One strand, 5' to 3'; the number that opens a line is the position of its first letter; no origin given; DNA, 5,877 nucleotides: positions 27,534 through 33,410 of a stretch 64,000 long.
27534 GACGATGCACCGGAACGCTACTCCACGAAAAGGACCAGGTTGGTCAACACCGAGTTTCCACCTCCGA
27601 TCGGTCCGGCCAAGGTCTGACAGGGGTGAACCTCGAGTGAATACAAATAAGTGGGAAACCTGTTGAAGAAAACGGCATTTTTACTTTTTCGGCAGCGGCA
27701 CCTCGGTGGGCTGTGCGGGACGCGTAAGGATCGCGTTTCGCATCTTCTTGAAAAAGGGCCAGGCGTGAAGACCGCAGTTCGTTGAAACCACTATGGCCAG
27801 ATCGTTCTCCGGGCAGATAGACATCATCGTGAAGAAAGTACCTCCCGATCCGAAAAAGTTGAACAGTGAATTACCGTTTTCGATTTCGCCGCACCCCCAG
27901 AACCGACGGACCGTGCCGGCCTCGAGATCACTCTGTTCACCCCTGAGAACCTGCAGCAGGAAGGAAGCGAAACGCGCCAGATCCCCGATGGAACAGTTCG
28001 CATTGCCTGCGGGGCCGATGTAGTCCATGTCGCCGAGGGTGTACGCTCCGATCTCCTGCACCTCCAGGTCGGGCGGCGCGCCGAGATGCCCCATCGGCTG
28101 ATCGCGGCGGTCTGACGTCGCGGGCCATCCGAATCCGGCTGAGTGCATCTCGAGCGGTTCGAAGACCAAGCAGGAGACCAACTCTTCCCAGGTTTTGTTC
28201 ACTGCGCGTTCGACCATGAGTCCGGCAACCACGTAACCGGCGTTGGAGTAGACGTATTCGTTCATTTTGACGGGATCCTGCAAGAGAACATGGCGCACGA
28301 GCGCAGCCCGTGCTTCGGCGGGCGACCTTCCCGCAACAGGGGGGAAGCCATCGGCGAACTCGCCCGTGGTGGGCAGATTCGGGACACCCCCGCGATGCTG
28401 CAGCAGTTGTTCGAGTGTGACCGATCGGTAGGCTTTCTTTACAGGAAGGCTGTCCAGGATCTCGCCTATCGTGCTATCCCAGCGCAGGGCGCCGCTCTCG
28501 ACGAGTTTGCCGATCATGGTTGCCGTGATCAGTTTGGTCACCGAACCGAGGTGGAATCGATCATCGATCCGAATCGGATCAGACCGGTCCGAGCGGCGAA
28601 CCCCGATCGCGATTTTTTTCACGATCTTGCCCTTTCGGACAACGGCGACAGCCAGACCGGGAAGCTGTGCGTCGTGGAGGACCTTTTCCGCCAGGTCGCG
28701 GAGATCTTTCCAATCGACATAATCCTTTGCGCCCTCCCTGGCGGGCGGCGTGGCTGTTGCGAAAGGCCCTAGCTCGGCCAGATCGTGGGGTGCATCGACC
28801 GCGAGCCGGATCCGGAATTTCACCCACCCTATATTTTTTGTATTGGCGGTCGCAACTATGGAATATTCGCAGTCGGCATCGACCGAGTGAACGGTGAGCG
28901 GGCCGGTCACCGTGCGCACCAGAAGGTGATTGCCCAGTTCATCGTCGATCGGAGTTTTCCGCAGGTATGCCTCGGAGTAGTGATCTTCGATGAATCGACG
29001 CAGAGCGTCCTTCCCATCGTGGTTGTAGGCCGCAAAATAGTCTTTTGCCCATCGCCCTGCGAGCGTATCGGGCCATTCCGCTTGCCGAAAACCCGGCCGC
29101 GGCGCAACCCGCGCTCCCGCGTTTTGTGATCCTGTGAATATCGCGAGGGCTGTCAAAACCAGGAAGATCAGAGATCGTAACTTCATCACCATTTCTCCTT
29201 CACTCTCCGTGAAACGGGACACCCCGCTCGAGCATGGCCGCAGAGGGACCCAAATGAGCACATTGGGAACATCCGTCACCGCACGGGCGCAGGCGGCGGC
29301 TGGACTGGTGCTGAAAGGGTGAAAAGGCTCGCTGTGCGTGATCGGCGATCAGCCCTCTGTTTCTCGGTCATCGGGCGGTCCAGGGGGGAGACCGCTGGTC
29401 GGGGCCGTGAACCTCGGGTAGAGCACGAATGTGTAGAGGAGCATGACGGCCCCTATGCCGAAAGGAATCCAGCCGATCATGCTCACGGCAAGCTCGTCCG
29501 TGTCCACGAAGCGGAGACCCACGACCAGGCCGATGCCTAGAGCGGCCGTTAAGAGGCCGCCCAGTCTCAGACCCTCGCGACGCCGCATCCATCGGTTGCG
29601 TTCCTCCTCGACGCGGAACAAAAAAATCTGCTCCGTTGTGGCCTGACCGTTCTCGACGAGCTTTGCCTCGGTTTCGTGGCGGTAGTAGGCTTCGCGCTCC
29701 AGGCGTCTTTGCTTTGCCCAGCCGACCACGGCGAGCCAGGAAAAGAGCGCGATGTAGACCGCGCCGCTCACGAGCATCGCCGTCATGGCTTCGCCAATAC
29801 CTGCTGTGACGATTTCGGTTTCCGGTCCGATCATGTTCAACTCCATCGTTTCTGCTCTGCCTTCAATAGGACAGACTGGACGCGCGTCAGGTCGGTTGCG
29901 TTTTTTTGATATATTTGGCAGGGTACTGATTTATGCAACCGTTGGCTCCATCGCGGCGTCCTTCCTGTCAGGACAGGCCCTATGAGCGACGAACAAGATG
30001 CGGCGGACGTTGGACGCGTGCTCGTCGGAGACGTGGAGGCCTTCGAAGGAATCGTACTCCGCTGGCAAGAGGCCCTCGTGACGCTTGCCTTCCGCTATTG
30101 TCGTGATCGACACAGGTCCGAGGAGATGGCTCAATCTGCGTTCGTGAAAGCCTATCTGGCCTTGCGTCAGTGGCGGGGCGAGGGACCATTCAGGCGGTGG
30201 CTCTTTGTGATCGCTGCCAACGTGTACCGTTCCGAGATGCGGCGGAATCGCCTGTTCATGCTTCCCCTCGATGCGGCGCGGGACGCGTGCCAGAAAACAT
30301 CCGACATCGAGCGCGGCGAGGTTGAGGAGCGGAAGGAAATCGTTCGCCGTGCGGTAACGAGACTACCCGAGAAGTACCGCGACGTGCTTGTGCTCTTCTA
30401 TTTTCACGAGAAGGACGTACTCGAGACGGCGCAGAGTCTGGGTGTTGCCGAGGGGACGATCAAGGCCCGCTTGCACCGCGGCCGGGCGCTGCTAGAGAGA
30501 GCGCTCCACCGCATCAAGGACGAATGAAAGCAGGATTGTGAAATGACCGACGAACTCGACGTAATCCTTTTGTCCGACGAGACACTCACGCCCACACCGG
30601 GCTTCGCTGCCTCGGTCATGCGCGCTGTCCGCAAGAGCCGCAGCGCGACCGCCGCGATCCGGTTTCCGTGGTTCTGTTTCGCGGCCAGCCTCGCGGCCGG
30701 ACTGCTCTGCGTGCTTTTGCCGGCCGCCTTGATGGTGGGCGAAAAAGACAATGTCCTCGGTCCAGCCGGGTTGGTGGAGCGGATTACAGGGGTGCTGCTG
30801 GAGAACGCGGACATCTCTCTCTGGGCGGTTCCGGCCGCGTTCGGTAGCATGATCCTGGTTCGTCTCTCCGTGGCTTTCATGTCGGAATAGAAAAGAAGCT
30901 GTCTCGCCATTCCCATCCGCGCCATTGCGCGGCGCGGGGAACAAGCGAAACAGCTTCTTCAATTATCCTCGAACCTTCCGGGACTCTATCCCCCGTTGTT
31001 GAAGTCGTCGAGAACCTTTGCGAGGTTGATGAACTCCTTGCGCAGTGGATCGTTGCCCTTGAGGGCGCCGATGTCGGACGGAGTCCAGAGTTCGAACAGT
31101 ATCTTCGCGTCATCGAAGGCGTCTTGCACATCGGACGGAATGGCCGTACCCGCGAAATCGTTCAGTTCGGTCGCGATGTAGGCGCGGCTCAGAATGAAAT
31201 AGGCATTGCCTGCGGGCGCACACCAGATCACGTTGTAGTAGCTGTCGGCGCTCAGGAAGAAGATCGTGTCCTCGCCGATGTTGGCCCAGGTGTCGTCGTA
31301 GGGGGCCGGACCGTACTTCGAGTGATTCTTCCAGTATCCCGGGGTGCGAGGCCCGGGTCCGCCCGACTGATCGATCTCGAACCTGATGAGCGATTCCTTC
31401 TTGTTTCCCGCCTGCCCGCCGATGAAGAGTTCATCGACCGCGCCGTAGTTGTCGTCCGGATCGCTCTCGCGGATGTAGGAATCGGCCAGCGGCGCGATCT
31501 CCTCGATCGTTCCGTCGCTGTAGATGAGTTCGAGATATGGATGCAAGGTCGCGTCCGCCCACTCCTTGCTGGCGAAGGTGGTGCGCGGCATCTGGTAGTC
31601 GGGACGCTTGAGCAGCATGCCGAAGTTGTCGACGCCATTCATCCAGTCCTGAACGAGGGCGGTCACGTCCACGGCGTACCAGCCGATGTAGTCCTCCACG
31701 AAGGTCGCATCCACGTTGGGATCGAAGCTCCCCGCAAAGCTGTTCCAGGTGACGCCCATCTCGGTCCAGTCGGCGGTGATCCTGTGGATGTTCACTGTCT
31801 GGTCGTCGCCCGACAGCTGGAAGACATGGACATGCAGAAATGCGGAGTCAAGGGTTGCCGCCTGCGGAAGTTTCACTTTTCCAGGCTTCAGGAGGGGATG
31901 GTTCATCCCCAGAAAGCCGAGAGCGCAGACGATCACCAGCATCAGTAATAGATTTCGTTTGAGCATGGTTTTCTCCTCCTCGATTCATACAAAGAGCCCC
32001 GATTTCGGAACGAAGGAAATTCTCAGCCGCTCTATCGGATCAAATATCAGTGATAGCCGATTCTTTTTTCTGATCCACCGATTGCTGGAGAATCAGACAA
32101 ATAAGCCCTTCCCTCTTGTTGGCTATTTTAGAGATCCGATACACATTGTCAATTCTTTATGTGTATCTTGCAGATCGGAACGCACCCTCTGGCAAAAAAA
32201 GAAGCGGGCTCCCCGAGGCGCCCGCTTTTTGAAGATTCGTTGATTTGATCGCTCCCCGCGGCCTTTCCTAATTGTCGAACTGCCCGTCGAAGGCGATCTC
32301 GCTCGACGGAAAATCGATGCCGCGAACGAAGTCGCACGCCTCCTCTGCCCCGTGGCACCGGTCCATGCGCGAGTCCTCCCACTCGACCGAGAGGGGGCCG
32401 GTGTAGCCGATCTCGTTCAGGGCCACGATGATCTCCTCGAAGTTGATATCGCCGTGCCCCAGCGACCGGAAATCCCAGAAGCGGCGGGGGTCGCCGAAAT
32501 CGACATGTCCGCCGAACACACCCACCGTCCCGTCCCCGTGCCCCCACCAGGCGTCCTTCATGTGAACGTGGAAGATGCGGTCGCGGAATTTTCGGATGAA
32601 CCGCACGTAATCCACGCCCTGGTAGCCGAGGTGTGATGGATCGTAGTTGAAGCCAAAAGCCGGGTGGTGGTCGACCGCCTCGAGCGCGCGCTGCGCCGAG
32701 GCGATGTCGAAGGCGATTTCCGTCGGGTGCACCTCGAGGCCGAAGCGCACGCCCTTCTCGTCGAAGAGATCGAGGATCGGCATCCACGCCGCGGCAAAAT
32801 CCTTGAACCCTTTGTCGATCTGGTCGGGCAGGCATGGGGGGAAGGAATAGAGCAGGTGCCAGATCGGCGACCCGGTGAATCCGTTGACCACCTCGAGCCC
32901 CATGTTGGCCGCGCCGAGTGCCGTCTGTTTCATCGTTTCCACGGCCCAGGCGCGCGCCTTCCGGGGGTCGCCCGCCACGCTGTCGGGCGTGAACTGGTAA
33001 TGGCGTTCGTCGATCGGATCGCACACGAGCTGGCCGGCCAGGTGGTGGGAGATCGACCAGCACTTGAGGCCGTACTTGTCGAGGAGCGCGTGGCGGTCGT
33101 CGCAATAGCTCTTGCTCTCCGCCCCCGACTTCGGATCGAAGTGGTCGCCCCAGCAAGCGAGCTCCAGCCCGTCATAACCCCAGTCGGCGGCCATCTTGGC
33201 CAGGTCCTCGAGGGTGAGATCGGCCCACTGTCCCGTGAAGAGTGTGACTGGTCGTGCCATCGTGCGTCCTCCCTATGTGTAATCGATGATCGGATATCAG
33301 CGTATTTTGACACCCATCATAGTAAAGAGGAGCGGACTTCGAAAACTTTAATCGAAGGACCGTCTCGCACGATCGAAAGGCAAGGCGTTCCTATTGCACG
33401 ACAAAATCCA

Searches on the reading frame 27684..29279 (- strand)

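Call 31: search_protein_families(library=pfam, proteins=[window:27684-29279:-], max_evalue=0.00001)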
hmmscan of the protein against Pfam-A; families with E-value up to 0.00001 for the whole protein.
window:27684-29279:- (532 aa): 1 family
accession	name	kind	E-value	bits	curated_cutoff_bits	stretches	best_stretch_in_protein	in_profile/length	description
PF00144.29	Beta-lactamase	-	9.6e-48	163.5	27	1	194-502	2-310/329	Beta-lactamase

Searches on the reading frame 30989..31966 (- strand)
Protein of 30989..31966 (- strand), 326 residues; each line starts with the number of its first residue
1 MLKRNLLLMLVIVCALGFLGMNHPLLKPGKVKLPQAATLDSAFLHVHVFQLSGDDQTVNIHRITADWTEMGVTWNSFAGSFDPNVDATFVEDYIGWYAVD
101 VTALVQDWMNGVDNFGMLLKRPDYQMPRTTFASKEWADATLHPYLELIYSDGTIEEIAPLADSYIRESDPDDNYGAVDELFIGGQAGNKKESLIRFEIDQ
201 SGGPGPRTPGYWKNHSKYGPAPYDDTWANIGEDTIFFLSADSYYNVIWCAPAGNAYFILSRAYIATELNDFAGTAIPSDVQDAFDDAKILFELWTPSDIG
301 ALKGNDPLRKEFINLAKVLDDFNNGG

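Call 25: search_protein_families(library=pfam, proteins=[window:30989-31966:-], max_evalue=0.001)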
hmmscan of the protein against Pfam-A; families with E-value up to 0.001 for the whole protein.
window:30989-31966:- (326 aa): 2 families
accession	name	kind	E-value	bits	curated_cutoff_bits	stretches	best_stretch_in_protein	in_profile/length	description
PF24517.2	CBM96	-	3.4e-20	73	26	2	34-147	49-162/164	Carbohydrate-binding module family 96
PF06848.17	Disaggr_repeat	-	0.00013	22.1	33.9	0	96-146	127-178/179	Disaggregatase related repeat domain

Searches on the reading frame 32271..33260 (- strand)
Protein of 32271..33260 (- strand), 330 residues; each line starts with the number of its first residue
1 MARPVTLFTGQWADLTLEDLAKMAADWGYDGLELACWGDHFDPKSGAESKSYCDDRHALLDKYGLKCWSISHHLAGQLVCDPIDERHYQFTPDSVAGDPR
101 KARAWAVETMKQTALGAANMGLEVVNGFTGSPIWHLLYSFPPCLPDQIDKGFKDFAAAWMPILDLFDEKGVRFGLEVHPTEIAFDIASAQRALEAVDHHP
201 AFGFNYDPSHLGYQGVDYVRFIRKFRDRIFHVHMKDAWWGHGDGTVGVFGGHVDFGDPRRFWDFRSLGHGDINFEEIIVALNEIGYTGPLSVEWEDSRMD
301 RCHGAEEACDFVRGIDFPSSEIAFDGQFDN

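Call 25: search_protein_families(library=pfam, proteins=[window:32271-33260:-], max_evalue=0.001)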
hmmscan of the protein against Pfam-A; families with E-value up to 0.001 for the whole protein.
window:32271-33260:- (330 aa): 1 family
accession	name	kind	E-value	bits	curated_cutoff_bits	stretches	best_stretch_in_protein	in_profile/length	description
PF01261.30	AP_endonuc_2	-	1.2e-42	146.8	31.1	1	23-313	3-247/249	Xylose isomerase-like TIM barrel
